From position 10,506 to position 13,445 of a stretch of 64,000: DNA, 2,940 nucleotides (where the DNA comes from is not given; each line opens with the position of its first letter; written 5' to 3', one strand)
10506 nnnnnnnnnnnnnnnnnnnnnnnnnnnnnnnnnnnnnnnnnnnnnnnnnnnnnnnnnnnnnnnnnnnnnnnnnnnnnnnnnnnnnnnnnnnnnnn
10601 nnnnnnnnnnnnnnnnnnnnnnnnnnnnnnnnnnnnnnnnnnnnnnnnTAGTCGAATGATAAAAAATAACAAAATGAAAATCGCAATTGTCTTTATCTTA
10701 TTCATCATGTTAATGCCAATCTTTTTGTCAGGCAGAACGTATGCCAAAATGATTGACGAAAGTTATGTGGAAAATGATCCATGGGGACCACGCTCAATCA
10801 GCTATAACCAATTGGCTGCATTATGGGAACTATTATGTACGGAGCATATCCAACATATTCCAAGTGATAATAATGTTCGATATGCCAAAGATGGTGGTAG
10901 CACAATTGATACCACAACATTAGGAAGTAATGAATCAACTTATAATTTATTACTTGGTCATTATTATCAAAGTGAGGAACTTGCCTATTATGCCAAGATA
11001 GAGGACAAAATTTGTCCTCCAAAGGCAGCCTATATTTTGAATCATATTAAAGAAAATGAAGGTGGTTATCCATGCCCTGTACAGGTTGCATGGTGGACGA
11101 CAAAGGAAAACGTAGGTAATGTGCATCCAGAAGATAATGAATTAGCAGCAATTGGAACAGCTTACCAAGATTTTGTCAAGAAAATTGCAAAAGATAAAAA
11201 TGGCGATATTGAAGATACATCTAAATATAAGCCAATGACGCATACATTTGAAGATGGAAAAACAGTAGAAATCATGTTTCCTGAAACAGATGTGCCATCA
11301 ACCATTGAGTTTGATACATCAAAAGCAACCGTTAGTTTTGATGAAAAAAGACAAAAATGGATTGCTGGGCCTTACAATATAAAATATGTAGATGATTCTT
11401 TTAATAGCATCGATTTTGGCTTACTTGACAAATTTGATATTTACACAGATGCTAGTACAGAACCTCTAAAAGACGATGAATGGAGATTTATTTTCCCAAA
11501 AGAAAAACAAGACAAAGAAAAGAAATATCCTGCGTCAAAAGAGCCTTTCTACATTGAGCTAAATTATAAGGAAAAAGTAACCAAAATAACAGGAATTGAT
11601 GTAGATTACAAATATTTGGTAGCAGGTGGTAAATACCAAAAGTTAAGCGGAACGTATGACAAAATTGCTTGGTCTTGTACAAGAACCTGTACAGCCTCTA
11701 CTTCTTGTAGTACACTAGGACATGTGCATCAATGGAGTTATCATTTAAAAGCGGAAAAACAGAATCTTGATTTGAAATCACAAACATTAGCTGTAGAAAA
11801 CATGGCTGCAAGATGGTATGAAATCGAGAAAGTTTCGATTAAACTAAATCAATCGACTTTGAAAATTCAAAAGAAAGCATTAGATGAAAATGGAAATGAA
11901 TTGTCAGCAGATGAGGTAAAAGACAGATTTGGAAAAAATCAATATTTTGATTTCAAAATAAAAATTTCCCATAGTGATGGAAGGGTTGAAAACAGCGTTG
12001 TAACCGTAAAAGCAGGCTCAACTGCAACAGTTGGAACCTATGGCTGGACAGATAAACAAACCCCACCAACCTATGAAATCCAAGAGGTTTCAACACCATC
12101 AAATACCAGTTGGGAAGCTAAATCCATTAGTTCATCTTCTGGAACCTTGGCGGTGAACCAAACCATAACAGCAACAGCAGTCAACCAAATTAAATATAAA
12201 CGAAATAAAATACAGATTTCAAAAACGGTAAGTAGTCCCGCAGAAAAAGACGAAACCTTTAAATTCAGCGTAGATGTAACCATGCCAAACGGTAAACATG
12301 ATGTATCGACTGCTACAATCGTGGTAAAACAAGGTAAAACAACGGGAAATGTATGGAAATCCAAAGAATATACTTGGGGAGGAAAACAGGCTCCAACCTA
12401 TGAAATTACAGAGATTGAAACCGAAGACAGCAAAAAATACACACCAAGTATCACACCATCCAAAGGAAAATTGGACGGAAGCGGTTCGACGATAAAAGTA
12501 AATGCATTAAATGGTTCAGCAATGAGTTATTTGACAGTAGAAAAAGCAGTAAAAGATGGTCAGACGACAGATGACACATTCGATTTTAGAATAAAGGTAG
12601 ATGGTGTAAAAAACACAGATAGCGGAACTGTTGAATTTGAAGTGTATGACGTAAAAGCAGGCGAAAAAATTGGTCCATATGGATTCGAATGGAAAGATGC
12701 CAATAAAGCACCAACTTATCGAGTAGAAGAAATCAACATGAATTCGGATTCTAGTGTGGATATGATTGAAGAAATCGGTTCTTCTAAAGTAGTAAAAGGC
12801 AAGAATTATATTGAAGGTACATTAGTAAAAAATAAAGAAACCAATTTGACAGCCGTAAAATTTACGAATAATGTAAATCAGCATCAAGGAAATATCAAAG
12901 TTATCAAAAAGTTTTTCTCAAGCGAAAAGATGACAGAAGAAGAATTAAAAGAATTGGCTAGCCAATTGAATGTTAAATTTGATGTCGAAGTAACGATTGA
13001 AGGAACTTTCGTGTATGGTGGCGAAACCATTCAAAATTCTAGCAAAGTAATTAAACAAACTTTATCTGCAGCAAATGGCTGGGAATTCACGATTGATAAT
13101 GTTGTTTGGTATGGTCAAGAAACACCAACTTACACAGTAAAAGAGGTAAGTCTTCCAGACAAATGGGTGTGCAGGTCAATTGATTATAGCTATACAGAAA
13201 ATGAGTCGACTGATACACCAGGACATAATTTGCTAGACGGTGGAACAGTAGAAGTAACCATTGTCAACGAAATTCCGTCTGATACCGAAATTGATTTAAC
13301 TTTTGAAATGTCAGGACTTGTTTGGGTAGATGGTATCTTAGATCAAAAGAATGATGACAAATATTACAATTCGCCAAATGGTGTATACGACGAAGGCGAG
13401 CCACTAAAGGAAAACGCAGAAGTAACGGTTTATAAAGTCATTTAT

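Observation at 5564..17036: Two co-translated giant surface proteins built from Cna-B/SdrD-B repeats but without LPXTG motifs or a sortase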

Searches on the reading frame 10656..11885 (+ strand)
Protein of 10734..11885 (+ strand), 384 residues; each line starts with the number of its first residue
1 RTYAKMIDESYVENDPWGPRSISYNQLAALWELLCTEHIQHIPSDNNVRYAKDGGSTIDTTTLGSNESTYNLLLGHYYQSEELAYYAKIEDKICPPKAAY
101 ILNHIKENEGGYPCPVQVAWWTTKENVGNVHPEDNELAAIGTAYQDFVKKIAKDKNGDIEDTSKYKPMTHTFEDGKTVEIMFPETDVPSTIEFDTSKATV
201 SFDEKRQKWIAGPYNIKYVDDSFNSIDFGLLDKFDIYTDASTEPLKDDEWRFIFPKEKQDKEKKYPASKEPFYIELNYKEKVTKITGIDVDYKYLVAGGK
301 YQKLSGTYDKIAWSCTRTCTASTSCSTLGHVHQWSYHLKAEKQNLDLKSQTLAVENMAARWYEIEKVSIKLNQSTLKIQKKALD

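Call 67: search_protein_families(library=pfam, alignment_id=A5, max_evalue=1)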
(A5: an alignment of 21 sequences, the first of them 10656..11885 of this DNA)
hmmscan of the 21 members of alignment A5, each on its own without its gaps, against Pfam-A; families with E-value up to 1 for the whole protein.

A. member 1, window:10656-11885:+ (410 aa): 1 family
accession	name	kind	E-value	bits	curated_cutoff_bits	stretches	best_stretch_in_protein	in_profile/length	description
PF18363.6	PI_PP_I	-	0.19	12.4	28.5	1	357-408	10-61/94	Phosphoinositide phosphatase insertion domain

B. families by the number of members that match (of 21 scanned): 12 families
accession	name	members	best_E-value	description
PF13202.12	EF-hand_5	2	0.035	EF hand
PF18705.7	DUF5643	1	0.091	Family of unknown function (DUF5643)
PF00568.29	WH1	1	0.091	WH1 domain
PF02679.21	ComA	1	0.097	(2R)-phospho-3-sulfolactate synthase (ComA)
PF06199.17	Phage_tail_2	1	0.1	Phage tail tube protein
PF17079.10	SOTI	1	0.12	Male-specific protein scotti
PF11980.13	DUF3481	1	0.14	C-terminal domain of neuropilin glycoprotein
PF18363.6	PI_PP_I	1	0.19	Phosphoinositide phosphatase insertion domain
PF20304.3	Sp-CxC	1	0.2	Small protein from certain CxC ATPase-based DNA modification systems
PF23456.1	CSDE1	1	0.22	Cold shock domain-containing protein E1 CSD domain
PF00036.39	EF-hand_1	1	0.27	EF hand domain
PF17386.8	LBP_C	1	0.45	Lacto-N-biose phosphorylase C-terminal domain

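Call 71: find_homologous_proteins(query=A5, max_evalue=0.01)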
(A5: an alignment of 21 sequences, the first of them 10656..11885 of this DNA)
Query A5 (21 sequences): 6927 candidates shared short words with the query, none scored E <= 0.01.

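Call 81: search_protein_representatives(protein=window:10734-11885:+)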
Query: 384 residues. Proteins with E-value up to 0.001 (for the whole library): 66; up to 1e-10: 36; up to 1e-30: 6. The best 66 are listed.
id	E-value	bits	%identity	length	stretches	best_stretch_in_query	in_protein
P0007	1.2e-126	439.3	56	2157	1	2-384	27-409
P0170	3.1e-58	214.1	37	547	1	17-384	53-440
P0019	2.0e-56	208.1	44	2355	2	2-319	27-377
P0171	2.5e-50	188.1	45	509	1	83-384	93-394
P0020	4.7e-50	187.2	40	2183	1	77-374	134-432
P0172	1.3e-46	175.8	40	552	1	24-384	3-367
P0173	7.3e-27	110.8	35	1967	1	66-348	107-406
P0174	1.4e-26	109.9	40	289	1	67-241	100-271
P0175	4.3e-26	108.3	31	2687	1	21-382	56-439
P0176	1.3e-21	93.6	35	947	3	115-315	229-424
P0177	9.4e-21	90.7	35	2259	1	54-369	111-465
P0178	1.3e-20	90.3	34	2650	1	54-373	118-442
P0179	2.2e-20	89.5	29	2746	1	95-382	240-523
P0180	2.3e-20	89.5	36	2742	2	195-314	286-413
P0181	2.3e-20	89.5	36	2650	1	116-309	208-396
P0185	5.4e-18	81.7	31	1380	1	114-381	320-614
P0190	3.9e-16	75.5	28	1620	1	78-372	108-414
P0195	2.3e-13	66.4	34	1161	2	115-315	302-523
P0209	7.4e-08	48.3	35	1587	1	194-320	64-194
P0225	5.5e-05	38.8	36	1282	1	261-372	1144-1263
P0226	1.1e-04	37.9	34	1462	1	198-318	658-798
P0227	1.3e-04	37.6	28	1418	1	196-306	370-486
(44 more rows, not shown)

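Call 82: search_protein_families(library=pfam, proteins=[P0185, P0190, P0195, P0209, P0225, P0226, P0227], max_evalue=0.001)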
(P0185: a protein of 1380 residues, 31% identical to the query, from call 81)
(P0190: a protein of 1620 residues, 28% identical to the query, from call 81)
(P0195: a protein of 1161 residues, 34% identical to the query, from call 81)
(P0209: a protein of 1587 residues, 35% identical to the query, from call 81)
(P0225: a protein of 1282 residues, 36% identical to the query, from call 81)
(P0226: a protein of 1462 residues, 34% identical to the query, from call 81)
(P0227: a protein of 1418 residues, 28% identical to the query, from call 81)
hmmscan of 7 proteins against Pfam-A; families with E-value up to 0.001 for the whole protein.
P0185 (1380 aa): 0 families

P0190 (1620 aa): 0 families

P0195 (1161 aa): 0 families

P0209 (1587 aa): 0 families

P0225 (1282 aa): 1 family
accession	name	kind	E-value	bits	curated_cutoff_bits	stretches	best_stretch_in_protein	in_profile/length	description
PF21722.4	Gly_rich_2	-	0.00035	21.1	24.3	1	167-263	34-146/226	Glycine-rich domain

P0226 (1462 aa): 0 families

P0227 (1418 aa): 0 families

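Call 89: search_solved_structures(query=A5, max_evalue=10, show_alignments=3)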
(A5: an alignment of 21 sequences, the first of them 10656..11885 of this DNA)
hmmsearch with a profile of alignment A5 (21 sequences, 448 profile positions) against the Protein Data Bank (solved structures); distinct sequences matched with E-value up to 10: 0.

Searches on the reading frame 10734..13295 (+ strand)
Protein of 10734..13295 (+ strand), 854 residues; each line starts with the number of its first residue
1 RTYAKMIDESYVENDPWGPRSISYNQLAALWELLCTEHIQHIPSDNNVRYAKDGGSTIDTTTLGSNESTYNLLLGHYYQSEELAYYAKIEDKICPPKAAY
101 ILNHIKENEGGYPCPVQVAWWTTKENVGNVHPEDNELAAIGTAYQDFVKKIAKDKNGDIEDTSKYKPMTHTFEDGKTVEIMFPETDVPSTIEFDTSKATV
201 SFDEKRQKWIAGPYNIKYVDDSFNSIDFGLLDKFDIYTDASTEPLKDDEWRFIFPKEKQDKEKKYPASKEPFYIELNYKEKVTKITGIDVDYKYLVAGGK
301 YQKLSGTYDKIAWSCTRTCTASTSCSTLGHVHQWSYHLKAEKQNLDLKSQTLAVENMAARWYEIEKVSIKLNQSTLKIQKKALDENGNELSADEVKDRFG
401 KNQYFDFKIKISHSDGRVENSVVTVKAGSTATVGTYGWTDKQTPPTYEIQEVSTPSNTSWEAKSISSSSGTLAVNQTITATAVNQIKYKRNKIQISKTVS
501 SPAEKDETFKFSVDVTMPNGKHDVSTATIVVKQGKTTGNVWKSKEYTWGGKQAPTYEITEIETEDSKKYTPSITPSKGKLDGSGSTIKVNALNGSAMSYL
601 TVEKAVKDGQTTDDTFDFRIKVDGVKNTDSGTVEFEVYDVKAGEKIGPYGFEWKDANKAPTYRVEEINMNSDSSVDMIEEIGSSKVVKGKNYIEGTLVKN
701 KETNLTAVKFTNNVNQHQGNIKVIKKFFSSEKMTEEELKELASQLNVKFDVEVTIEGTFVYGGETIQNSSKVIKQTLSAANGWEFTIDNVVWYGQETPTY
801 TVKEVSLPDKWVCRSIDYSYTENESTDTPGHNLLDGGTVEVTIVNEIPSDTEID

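Call 53: predict_structure(alignment_id=A3)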
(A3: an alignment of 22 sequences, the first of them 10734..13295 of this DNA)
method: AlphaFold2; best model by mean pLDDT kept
length: 854 residues; sequences in the alignment: 22
mean_pLDDT: 82.0   pTM: 0.55
mean pLDDT of the five models: 82.0, 82.0, 79.6, 79.3, 78.6
residues with pLDDT >= 90: 252; 70-90: 459; 50-70: 124; < 50: 19
segments of 3 or more residues with pLDDT < 50: 1-4, 50-57, 850-854
pLDDT, mean of each block of 10 residues (from residue 1): 62 79 80 86 60 45 57 62 81 94 87 85 84 85 92 83 91 92 86 72 78 85 85 82 82 76 79 82 72 93 84 70 56 64 65 92 84 85 90 87 88 84 89 78 88 70 89 87 90 89 90 91 93 90 89 88 86 86 85 79 89 88 82 87 87 83 88 85 77 85 79 92 86 75 85 91 88 91 92 87 80 80 67 87 77 28
secondary structure, 60 per line:
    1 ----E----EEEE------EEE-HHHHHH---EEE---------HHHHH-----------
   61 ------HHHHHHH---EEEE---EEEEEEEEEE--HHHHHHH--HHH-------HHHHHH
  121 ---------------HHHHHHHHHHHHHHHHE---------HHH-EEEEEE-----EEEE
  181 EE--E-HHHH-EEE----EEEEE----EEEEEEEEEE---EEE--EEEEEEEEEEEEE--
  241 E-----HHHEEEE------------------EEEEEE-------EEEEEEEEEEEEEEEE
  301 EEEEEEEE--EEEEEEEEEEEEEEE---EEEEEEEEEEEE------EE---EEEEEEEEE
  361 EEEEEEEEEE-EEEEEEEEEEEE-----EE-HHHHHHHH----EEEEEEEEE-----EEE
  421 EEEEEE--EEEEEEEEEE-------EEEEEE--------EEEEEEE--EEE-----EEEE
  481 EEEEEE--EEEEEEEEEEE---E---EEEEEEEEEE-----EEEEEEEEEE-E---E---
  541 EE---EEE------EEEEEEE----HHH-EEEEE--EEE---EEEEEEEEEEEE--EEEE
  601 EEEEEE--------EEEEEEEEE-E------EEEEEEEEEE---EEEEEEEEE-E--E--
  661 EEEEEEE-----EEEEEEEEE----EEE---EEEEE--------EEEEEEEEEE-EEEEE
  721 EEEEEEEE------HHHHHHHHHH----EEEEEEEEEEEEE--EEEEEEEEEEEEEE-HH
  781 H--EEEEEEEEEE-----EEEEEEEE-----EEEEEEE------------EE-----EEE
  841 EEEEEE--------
elements in order (helices of 4 or more, strands of 3 or more residues): E10-13 E20-22 H24-29 E33-35 H45-49 H67-73 E77-80 E84-93 H96-102 H115-120 H136-151 E166-171 E177-182 H187-190 E192-194 E199-203 E208-217 E221-223 E226-238 E250-253 E272-277 E285-308 E311-325 E329-340 E352-370 E372-383 H392-399 E404-412 E418-426 E429-438 E446-451 E460-466 E469-471 E477-486 E489-499 E507-516 E522-531 E546-548 E555-561 E570-574 E577-579 E583-594 E597-606 E615-623 E632-641 E645-653 E661-667 E673-681 E686-688 E692-696 E705-714 E716-728 H735-744 E749-761 E764-777 E784-793 E799-806 E812-818 E838-846

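Call 57: fold_search(model_id=the predicted structure, library=pdb)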
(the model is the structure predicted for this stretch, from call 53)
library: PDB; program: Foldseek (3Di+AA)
matches with E <= 10: 862; with E <= 0.001: 105
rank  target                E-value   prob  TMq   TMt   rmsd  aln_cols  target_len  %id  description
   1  8f70                  5.4e-15  1.00  0.15  0.20  50.1       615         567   14  Identification of an Immunodominant region on a Group A Streptococcus T-antigen Reveals Temperature-Dependent Motion in  (released 2023-03-08)
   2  6fwv_A                2.9e-14  1.00  0.14  0.20  23.2       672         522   12  The Bacillus anthracis TIE protein (released 2018-08-08)
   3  6fwv_B                4.6e-14  1.00  0.15  0.20  22.8       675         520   12  The Bacillus anthracis TIE protein (released 2018-08-08)
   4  7vcr_A                9.9e-14  1.00  0.11  0.17  26.7       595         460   12  Crystal Structure of PitA fragment from pilus islet-2 of Streptococcus oralis (released 2022-06-01)
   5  7w6b                  1.1e-13  1.00  0.12  0.13  27.6       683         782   11  Crystal Structure of PitA from pilus islet-2 of Streptococcus oralis (released 2022-06-01)
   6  7vcn_B                1.7e-13  1.00  0.11  0.18  29.7       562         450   12  Crystal Structure of PitA fragment from pilus islet-2 of Streptococcus oralis with Tb-Xo4 (released 2022-07-13)
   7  7vcr_B                6.9e-13  1.00  0.11  0.17  26.7       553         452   13  Crystal Structure of PitA fragment from pilus islet-2 of Streptococcus oralis (released 2022-06-01)
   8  6m48_A                4.3e-10  1.00  0.16  0.17  44.4       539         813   10  Crystal structure of pilus adhesin, SpaC from Lactobacillus rhamnosus GG - P21212 form (released 2020-07-29)
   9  6m3y                  3.5e-09  1.00  0.17  0.18  45.3       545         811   11  Crystal structure of pilus adhesin, SpaC from Lactobacillus rhamnosus GG - open conformation (released 2020-07-29)
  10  6m48_B                4.9e-09  1.00  0.17  0.17  43.3       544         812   11  Crystal structure of pilus adhesin, SpaC from Lactobacillus rhamnosus GG - P21212 form (released 2020-07-29)
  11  6tav_C                2.7e-08  0.72  0.07  0.05  48.5       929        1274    7  Crystal structure of endopeptidase-induced alpha2-macroglobulin (released 2021-05-12)
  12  4oq1                  4.2e-08  1.00  0.13  0.24  20.4       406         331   11  Structure of the Streptococcal ancillary pilin (released 2014-04-23)
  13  6xi3                  1.9e-07  0.93  0.07  0.12  46.9       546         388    9  Crystal structure of tetra-tandem repeat in extending region of large adhesion protein (released 2020-10-14)
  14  10ps                  2.4e-07  0.99  0.13  0.18  51.8       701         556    8  Crystal structure of SdrD A2-A3-B1-B2 domains from Staphylococcus aureus JH1 (released 2026-02-11)
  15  3kpt_B                4.4e-07  1.00  0.10  0.21  24.9       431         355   10  Crystal structure of BcpA, the major pilin subunit of Bacillus cereus (released 2009-11-24)
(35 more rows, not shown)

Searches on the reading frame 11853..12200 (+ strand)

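Call 83: search_protein_families(library=pfam, proteins=[window:11853-12200:+], max_evalue=1)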
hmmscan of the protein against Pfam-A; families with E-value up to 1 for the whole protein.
window:11853-12200:+ (116 aa): 3 families
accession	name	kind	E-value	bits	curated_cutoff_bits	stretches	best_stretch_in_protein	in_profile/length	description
PF22923.1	KIF2A-like_1st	-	0.0053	16.8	27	1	35-69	9-42/55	Kinesin-like protein KIF2A-like, N-terminal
PF24547.1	DUF7601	-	0.048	14.7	27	1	22-61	9-49/116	Domain of unknown function (DUF7601)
PF02465.23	FliD_N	-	0.16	13.1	24.8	0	41-63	68-86/97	Flagellar hook-associated protein 2 N-terminus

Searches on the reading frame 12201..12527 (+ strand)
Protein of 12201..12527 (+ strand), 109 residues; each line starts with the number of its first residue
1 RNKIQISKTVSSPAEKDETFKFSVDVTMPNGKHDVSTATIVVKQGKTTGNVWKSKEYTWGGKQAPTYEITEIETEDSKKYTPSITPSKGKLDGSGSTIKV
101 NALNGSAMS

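Call 83: search_protein_families(library=pfam, proteins=[window:12201-12527:+], max_evalue=1)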
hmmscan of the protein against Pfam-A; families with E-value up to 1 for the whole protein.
window:12201-12527:+ (109 aa): 3 families
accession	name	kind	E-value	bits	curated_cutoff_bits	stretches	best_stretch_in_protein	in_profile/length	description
PF24547.1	DUF7601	-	4.9e-06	27.5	27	1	3-103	2-113/116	Domain of unknown function (DUF7601)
PF19407.5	DUF5979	-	0.00019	22.4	25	1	4-102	1-99/104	Domain of unknown function (DUF5979)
PF24514.1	SpaA_4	-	0.034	15.4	27.3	1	5-102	2-90/107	Prealbumin-like fold domain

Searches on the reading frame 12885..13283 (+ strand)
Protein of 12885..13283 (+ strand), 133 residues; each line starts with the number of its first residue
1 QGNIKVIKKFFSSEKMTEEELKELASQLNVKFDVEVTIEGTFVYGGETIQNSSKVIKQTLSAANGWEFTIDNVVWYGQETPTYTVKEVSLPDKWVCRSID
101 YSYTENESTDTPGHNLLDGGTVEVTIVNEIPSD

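Call 83: search_protein_families(library=pfam, proteins=[window:12885-13283:+], max_evalue=1)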
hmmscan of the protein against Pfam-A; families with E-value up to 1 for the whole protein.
window:12885-13283:+ (133 aa): 3 families
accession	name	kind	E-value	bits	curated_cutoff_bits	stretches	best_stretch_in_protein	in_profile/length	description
PF05738.19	Cna_B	-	0.0036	18.1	22.3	1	50-92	27-72/87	Cna protein B-type domain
PF16030.10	GD_N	-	0.032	14.9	29.6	1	26-101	33-103/108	Serine protease gd N-terminus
PF02469.27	Fasciclin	-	0.059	14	22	1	7-73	63-120/123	Fasciclin domain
